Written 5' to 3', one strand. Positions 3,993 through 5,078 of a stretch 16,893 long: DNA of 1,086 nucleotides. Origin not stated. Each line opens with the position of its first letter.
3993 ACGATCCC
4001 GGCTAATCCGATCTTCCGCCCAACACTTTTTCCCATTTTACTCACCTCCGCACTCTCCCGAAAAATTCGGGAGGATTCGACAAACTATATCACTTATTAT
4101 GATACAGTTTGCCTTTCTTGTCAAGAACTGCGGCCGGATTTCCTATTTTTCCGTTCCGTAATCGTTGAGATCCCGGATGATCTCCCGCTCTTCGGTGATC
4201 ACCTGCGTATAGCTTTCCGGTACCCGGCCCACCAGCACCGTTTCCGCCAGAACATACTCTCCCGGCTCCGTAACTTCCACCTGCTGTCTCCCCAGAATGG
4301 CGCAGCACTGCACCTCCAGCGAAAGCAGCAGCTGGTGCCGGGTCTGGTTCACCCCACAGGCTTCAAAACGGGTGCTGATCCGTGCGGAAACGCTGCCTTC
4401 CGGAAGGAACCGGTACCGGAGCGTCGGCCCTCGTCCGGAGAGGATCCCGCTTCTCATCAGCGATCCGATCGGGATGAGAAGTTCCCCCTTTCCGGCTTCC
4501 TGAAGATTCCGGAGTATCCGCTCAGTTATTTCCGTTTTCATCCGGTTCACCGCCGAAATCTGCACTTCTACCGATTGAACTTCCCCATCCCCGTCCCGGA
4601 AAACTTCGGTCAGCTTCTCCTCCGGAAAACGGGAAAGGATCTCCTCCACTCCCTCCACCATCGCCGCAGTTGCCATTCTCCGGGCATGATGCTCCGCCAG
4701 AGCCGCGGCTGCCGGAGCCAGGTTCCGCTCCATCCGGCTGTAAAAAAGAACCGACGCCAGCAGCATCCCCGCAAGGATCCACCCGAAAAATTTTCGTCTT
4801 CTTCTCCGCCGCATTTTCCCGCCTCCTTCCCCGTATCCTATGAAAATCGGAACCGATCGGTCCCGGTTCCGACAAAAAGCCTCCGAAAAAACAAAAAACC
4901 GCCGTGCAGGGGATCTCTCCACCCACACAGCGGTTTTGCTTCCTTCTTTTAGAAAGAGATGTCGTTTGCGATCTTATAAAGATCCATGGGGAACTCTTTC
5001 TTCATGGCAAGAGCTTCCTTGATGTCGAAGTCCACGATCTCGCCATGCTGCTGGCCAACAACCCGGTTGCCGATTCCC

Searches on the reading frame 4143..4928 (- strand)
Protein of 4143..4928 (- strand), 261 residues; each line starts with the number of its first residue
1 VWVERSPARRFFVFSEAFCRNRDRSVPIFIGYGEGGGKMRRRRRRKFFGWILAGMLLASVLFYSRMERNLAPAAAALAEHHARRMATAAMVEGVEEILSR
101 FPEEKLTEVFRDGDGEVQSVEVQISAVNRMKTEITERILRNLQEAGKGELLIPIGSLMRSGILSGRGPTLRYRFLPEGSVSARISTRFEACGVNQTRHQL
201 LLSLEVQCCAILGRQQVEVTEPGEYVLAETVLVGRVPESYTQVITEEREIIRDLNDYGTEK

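Call 3: search_protein_families(library=pfam, proteins=[window:4143-4928:-], max_evalue=1)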
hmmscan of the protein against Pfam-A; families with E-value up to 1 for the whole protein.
window:4143-4928:- (261 aa): 1 family
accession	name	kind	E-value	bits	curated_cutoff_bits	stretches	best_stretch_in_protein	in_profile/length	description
PF09560.15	Spore_YunB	-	8.6e-21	74.3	25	1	151-238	3-90/91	Sporulation protein YunB (Spo_YunB)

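Call 4: search_protein_families(library=ncbifam, proteins=[window:4143-4928:-], max_evalue=1)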
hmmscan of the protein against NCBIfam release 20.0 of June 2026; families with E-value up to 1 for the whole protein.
window:4143-4928:- (261 aa): 2 families
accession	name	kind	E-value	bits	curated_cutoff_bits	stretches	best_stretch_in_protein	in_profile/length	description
TIGR02832.1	spo_yunB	equivalog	2.1e-32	112.3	111.9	1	51-242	10-202/204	sporulation protein YunB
TIGR00293.1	TIGR00293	equivalog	0.0057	16.8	53.9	1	107-156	5-56/129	prefoldin subunit alpha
